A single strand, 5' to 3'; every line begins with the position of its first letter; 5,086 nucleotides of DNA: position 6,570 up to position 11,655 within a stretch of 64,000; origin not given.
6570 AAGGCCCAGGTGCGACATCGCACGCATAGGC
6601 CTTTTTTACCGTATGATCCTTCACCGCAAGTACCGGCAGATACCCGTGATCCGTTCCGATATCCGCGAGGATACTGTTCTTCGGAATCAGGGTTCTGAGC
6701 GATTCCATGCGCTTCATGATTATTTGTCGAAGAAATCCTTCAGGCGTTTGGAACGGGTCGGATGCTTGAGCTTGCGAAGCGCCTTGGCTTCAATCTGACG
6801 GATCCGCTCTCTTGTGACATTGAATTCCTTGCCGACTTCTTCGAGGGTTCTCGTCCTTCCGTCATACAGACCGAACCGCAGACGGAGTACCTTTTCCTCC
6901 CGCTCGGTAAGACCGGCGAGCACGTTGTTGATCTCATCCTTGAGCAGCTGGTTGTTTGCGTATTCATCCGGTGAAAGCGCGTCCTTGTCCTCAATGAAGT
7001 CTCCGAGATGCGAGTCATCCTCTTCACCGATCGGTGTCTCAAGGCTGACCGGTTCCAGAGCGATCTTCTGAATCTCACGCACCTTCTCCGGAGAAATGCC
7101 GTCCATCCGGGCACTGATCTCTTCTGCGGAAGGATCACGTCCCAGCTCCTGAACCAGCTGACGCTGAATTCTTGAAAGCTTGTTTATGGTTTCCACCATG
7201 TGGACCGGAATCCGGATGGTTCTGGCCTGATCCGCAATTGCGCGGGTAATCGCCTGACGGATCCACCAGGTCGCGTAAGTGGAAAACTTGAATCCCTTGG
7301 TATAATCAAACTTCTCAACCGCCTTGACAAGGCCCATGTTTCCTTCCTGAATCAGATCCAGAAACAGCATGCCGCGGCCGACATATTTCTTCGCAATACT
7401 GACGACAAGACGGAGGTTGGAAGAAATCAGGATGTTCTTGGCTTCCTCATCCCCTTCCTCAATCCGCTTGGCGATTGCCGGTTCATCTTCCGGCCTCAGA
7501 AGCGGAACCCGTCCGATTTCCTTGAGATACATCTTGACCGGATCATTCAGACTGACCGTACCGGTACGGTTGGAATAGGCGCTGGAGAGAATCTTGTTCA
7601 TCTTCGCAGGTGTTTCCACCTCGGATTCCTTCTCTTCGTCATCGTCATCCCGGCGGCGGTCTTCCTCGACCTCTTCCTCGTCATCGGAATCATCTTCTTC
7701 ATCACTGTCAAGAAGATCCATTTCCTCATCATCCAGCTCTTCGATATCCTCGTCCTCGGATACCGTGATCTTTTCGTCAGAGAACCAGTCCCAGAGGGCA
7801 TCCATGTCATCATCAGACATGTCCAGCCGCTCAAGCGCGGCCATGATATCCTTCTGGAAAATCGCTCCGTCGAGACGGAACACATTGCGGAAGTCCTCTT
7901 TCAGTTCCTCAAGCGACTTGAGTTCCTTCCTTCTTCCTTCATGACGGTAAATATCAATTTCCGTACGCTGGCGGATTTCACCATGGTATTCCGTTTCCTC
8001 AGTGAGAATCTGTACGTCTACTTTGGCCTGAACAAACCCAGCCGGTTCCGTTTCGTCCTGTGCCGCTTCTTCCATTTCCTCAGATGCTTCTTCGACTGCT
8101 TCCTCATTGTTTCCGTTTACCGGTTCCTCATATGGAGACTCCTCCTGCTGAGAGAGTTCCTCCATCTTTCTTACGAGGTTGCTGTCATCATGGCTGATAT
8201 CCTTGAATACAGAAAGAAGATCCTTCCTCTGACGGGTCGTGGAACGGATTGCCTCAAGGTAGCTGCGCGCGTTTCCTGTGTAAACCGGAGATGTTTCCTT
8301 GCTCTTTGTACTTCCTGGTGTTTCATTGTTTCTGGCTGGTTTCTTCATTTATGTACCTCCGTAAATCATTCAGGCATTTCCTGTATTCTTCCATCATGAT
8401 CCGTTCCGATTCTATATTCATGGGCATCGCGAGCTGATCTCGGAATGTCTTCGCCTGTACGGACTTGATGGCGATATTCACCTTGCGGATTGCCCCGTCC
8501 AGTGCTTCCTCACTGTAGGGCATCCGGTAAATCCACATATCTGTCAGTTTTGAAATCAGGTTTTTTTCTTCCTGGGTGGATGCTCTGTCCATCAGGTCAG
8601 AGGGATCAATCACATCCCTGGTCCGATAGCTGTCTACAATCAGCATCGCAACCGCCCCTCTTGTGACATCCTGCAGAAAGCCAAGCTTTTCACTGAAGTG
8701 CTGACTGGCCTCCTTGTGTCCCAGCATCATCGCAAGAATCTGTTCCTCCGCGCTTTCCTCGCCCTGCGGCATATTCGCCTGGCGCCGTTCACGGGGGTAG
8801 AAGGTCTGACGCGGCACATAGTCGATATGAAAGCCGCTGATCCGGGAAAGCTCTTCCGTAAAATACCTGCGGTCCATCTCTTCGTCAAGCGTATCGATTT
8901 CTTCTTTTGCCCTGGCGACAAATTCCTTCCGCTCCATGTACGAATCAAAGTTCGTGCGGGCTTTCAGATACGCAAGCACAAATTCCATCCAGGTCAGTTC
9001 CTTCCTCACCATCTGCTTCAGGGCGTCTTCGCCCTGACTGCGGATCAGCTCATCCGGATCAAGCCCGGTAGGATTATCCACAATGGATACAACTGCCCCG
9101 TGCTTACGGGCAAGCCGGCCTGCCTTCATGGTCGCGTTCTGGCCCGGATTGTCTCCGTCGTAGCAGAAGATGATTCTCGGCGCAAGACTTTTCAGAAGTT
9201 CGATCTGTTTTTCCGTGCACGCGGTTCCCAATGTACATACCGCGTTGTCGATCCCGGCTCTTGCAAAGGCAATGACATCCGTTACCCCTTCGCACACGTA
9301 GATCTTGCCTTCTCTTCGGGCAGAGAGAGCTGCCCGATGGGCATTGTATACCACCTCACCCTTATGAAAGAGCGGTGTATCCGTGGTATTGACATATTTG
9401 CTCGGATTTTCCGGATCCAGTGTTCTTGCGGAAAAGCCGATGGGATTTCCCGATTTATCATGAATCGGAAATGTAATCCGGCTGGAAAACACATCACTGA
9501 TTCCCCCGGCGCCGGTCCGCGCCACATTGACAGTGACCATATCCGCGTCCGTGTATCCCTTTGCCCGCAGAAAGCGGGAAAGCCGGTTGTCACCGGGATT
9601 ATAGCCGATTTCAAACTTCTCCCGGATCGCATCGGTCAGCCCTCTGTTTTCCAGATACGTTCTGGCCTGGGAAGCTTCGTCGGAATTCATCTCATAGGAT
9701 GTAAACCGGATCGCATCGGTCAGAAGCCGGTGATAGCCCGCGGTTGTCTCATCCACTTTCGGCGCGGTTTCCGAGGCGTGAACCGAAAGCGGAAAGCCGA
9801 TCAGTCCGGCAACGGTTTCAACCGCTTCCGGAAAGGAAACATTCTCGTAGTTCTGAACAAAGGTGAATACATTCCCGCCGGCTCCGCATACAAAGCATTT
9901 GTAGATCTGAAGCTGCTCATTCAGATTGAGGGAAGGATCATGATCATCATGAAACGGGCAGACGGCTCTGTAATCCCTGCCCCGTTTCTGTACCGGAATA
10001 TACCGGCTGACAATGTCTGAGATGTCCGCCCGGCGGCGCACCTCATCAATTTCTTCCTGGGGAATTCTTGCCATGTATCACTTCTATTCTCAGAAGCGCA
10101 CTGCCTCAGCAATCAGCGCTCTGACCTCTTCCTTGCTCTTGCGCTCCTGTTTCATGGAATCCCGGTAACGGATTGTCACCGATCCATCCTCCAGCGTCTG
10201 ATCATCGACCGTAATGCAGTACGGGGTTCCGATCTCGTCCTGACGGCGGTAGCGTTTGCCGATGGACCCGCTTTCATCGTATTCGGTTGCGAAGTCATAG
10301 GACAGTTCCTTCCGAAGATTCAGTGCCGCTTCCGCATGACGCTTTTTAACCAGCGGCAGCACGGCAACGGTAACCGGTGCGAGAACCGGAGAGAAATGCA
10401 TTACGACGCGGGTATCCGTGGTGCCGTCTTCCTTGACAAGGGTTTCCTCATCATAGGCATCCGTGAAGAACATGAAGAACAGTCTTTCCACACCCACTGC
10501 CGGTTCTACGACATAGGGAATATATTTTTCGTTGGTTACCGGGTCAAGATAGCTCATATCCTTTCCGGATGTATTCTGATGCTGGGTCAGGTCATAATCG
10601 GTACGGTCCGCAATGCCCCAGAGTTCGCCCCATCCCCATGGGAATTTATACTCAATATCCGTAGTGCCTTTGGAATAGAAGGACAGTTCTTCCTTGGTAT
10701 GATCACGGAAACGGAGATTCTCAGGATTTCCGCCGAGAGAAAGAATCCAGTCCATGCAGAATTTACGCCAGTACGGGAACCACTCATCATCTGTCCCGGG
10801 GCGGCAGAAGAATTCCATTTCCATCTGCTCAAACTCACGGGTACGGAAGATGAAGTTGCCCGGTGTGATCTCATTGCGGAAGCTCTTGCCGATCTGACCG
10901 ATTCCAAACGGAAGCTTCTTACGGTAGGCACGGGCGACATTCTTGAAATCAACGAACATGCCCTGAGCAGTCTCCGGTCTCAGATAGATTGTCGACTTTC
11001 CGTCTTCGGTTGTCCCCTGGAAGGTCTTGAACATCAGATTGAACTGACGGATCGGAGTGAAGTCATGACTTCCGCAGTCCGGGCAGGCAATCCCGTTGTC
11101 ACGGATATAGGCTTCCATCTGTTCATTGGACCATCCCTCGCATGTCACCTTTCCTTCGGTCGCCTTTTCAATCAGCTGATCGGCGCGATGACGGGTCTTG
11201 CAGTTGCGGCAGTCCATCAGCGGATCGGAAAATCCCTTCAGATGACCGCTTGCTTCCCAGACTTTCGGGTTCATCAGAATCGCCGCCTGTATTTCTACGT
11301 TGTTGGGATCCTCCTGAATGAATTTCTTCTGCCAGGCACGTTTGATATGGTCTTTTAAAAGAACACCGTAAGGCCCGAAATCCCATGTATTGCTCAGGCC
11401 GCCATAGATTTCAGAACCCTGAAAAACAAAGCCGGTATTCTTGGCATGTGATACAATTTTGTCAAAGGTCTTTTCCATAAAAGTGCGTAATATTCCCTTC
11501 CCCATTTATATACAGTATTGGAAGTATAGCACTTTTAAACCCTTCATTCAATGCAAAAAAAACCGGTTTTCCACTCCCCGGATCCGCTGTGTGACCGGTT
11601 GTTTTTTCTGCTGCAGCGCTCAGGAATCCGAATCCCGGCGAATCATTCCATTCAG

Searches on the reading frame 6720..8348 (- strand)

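Call 54: search_protein_families(library=pfam, proteins=[window:6720-8348:-], max_evalue=0.00001)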
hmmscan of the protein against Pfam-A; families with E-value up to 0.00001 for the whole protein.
window:6720-8348:- (542 aa): 4 families
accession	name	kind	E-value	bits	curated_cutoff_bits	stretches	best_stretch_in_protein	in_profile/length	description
PF04539.22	Sigma70_r3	-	2e-27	95.6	25.3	1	386-463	1-77/78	Sigma-70 region 3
PF04542.20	Sigma70_r2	-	7.1e-24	83.8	24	1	307-377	1-71/71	Sigma-70 region 2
PF04545.22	Sigma70_r4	-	1.1e-19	70.1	24.1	1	476-529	1-50/50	Sigma-70, region 4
PF00140.25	Sigma70_r1_2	-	1.9e-14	53.8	22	1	269-302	1-34/34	Sigma-70 factor, region 1.2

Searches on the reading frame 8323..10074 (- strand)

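Call 54: search_protein_families(library=pfam, proteins=[window:8323-10074:-], max_evalue=0.00001)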
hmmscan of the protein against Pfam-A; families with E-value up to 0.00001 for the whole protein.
window:8323-10074:- (583 aa): 6 families
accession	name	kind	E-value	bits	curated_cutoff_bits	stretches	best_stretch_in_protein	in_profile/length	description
PF08275.17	DNAG_N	-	3.3e-35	121.4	26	1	126-248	3-127/128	DNA primase catalytic core, N-terminal domain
PF01807.25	Zn_ribbon_DnaG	-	1.2e-30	105.7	24.9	1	5-95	2-92/98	CHC2 zinc finger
PF13155.12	Toprim_2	-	1.7e-20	73.6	22.1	1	259-344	1-88/88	Toprim-like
PF13662.12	Toprim_4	-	3.9e-17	62.7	25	1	256-332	1-84/85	Toprim domain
PF01751.28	Toprim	-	2.3e-10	40.9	23.1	1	257-326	1-88/96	Toprim domain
PF10410.14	DnaB_bind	-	1.9e-06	28.5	20.6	1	363-414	1-52/56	DnaB-helicase binding domain of primase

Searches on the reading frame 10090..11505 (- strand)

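Call 54: search_protein_families(library=pfam, proteins=[window:10090-11505:-], max_evalue=0.00001)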
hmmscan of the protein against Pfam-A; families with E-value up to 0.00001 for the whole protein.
window:10090-11505:- (471 aa): 2 families
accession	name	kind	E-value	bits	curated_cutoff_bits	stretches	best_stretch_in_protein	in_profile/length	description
PF03129.25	HGTP_anticodon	-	5.2e-21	75.1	21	1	380-466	2-92/94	Anticodon binding domain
PF00587.30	tRNA-synt_2b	-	1.8e-09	38.4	29.3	1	167-342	5-171/179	tRNA synthetase class II core domain (G, H, P, S and T)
